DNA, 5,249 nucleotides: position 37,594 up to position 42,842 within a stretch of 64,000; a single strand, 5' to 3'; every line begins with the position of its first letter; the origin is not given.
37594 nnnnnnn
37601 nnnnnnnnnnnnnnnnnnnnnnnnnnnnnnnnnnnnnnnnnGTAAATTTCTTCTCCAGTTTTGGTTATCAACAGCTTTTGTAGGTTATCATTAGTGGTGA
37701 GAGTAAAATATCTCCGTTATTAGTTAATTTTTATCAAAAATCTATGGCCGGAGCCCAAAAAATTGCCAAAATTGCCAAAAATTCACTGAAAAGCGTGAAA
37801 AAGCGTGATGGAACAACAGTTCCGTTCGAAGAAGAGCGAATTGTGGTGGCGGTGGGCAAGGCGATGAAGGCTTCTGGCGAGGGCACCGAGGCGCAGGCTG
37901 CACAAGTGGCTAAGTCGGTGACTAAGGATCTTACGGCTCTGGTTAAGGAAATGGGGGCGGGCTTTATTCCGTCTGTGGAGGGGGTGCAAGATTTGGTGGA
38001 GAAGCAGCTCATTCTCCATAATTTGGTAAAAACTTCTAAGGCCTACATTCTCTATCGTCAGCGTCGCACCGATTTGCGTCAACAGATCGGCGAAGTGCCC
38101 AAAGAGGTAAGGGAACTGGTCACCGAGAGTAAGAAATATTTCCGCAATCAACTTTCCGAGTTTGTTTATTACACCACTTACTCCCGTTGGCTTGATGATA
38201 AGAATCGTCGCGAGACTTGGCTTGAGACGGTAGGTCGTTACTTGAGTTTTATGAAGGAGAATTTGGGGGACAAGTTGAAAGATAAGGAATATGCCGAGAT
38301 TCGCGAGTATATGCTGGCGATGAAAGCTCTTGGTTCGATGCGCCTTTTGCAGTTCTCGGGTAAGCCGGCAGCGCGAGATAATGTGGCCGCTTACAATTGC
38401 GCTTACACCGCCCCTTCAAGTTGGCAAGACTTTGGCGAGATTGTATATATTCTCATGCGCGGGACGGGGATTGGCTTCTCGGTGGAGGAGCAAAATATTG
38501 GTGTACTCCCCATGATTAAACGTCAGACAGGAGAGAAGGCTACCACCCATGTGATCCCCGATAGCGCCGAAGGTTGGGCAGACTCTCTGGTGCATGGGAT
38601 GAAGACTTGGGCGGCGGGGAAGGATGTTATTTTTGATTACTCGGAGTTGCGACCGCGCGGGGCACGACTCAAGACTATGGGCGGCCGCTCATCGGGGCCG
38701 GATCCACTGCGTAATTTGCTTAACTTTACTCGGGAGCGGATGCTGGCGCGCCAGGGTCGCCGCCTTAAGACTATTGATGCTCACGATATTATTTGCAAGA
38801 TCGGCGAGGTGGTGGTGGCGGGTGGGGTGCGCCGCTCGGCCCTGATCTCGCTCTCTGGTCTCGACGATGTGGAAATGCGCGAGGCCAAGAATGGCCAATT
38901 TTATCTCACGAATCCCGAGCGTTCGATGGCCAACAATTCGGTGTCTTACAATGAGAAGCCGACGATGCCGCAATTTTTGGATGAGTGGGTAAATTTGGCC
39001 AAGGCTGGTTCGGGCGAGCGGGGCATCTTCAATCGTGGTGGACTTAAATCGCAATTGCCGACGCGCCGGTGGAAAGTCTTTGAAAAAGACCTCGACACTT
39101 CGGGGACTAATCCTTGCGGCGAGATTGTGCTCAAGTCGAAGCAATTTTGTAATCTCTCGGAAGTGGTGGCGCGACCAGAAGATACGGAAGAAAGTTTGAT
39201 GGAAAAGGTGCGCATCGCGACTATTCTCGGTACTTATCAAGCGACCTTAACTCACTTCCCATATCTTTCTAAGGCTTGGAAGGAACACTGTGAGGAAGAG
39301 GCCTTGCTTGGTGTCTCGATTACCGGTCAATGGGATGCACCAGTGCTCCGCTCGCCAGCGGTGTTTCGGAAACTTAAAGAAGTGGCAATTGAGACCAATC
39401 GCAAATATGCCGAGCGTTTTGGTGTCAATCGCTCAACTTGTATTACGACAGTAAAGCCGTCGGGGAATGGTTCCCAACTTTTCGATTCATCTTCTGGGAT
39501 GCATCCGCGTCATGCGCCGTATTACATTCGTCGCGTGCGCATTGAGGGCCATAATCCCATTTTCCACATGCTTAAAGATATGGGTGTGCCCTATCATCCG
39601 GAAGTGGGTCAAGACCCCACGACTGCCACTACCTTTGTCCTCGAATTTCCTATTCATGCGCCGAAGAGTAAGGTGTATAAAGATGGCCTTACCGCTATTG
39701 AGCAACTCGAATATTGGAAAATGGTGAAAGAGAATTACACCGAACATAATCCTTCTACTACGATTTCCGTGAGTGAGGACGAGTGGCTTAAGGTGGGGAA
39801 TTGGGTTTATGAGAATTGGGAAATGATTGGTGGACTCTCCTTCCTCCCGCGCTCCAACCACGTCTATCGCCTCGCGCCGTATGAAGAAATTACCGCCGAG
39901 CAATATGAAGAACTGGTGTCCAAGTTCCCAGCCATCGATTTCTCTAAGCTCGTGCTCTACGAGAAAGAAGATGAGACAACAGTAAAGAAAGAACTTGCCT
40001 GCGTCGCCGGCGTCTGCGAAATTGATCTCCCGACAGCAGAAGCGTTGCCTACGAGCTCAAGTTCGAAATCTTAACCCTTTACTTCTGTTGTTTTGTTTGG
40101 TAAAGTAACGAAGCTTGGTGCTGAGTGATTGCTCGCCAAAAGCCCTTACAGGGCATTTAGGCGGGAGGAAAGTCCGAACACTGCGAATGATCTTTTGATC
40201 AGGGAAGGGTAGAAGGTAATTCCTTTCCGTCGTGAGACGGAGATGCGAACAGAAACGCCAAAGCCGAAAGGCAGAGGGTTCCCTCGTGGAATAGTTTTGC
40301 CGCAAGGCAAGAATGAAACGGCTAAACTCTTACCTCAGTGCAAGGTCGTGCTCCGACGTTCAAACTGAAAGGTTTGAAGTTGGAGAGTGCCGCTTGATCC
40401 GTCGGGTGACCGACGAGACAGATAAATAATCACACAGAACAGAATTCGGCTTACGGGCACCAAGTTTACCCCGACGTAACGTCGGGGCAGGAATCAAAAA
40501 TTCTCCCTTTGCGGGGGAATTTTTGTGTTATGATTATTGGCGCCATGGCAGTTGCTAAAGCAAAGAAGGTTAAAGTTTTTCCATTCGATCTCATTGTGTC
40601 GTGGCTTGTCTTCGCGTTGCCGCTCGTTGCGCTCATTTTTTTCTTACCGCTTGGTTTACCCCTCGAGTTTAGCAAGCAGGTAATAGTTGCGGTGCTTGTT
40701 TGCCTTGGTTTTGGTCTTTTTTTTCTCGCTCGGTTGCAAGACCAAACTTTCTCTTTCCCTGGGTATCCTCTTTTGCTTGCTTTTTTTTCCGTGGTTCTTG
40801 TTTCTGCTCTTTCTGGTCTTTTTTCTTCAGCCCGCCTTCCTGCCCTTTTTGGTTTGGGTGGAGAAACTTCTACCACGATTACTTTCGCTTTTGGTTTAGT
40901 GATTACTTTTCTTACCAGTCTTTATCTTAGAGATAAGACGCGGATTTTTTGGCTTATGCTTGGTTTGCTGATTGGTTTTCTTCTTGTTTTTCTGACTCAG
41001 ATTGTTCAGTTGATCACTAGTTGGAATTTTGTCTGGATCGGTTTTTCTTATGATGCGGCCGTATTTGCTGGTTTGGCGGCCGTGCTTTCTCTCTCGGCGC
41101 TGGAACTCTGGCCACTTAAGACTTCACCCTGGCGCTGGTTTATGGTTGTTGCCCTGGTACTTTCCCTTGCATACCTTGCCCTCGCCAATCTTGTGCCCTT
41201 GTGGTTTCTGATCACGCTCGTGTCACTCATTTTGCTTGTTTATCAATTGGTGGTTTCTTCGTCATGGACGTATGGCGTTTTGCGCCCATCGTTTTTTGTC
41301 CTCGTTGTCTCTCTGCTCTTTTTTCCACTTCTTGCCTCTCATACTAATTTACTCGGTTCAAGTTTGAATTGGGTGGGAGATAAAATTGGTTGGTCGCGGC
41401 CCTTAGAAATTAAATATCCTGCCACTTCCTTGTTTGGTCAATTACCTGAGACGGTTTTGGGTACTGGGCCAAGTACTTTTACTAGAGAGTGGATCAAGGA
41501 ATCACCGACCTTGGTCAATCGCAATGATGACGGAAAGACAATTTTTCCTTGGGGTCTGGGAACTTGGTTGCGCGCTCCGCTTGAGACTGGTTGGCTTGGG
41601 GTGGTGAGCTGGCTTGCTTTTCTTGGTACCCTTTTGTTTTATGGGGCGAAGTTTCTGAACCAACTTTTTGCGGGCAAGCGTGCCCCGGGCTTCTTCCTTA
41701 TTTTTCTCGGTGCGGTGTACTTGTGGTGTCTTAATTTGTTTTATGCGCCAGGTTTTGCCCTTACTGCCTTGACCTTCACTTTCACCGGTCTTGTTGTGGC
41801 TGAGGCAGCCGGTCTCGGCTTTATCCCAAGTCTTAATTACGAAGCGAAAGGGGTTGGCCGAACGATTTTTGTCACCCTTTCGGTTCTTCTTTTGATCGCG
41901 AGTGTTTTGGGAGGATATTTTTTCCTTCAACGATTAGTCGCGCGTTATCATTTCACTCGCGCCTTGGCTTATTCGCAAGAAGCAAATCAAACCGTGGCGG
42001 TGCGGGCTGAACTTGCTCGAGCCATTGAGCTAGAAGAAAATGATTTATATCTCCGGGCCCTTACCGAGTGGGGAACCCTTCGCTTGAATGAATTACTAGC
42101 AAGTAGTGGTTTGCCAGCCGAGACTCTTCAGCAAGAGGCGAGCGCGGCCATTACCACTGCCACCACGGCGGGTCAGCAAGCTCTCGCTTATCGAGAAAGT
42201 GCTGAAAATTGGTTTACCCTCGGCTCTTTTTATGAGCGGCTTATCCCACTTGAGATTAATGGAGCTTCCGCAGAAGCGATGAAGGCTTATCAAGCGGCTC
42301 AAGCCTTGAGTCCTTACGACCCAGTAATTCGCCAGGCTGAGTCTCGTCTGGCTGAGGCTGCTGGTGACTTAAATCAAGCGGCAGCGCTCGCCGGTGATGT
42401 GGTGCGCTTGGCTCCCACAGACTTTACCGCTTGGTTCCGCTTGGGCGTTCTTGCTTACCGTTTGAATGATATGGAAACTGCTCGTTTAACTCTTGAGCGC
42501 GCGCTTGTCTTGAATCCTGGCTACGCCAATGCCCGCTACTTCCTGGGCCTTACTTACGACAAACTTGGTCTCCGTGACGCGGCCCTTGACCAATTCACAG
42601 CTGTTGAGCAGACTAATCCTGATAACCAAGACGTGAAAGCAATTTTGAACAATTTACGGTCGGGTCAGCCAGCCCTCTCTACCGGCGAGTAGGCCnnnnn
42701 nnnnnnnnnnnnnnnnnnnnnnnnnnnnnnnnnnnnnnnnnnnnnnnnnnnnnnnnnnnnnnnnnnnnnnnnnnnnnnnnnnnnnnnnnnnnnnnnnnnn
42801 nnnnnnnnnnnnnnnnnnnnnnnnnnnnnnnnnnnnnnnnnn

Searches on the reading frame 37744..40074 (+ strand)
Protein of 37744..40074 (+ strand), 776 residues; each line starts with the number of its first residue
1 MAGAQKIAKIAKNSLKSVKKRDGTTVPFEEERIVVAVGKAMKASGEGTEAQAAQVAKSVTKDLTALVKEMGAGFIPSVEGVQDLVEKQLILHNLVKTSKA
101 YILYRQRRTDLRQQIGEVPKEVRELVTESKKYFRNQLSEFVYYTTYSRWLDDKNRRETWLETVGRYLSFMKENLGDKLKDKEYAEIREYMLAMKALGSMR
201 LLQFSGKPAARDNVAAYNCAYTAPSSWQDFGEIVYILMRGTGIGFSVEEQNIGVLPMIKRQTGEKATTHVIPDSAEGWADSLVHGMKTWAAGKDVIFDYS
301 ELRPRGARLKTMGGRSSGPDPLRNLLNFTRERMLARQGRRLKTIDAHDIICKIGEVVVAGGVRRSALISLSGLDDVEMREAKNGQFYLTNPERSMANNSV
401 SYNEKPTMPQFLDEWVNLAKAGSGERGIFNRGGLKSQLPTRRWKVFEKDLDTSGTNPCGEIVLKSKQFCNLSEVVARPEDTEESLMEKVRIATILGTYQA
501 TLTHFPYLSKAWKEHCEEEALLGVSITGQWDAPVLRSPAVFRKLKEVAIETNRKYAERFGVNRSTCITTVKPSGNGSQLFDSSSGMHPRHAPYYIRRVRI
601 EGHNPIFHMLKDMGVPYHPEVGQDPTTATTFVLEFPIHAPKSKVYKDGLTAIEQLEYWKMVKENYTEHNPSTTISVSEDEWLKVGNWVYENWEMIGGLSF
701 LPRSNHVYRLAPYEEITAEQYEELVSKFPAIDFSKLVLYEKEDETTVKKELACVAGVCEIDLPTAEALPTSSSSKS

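Call 14: search_protein_families(library=pfam, proteins=[window:37744-40074:+], max_evalue=0.001)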
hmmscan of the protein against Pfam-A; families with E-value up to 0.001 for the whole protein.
window:37744-40074:+ (776 aa): 4 families
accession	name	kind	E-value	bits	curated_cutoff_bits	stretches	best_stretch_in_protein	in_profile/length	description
PF03477.21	ATP-cone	-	5.4e-18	65.8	25.8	1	17-109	2-87/88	ATP cone domain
PF17975.6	RNR_Alpha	-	2e-10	41.5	26.4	1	127-170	10-53/101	Ribonucleotide reductase alpha domain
PF21995.1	RNR-II_ins_dom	-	2.8e-07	31.2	27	1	264-326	32-100/107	B12-dependent ribonucleotide reductase, insertion domain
PF02867.20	Ribonuc_red_lgC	-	1.5e-05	24.3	23.9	0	452-475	206-233/523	Ribonucleotide reductase, barrel domain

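Call 30: find_encoding_contigs(protein=window:37744-40074:+, flank=10000, max_places=10)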
Protein window:37744-40074:+ (776 aa): 3 contigs read that carry it; 1 place shown.
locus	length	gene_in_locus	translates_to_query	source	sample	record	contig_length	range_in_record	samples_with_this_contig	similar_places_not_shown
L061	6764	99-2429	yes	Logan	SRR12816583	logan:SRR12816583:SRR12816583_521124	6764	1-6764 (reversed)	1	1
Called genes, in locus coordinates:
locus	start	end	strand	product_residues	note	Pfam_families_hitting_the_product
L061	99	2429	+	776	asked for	PF03477:ATP-cone, PF17975:RNR_Alpha, PF21995:RNR-II_ins_dom (weak), PF02867:Ribonuc_red_lgC (faint)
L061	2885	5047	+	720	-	PF00515:TPR_1 (faint), PF07719:TPR_2 (faint), PF13181:TPR_8 (faint), PF13428:TPR_14 (faint), PF14559:TPR_19 (faint), PF13431:TPR_17 (faint), PF13414:TPR_11 (faint), PF13432:TPR_16 (weak)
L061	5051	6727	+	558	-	PF03023:MurJ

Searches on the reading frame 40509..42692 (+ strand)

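Call 14: search_protein_families(library=pfam, proteins=[window:40509-42692:+], max_evalue=0.001)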
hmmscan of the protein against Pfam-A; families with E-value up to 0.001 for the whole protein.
window:40509-42692:+ (727 aa): 10 families
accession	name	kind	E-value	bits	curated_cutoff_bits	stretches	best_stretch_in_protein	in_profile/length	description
PF07719.23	TPR_2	-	1.4e-08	34.6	27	1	641-671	3-33/34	Tetratricopeptide repeat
PF00515.34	TPR_1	-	3e-08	33.6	27.8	0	641-672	3-34/34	Tetratricopeptide repeat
PF13432.12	TPR_16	-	9.7e-08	32.8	32.7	1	611-672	3-64/65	Tetratricopeptide repeat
PF13181.12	TPR_8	-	9.7e-08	32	25.7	0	640-670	2-32/34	Tetratricopeptide repeat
PF13414.12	TPR_11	-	2.8e-07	30.6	26.8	0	650-687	5-42/42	TPR repeat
PF14559.12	TPR_19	-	2.9e-07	31.1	25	2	653-715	5-67/68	Tetratricopeptide repeat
PF13428.12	TPR_14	-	1.5e-06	28.7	23.5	0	608-647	4-43/44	Tetratricopeptide repeat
PF13431.12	TPR_17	-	3e-06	27.5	24.4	0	631-659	5-33/34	Tetratricopeptide repeat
PF13371.12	TPR_9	-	6.4e-05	23.3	35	0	654-714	10-70/73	Tetratricopeptide repeat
PF23914.1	TPR_CcmH_CycH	-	0.00015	22.1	42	0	635-675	46-86/158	Cytochrome c-type biogenesis protein H TPR domain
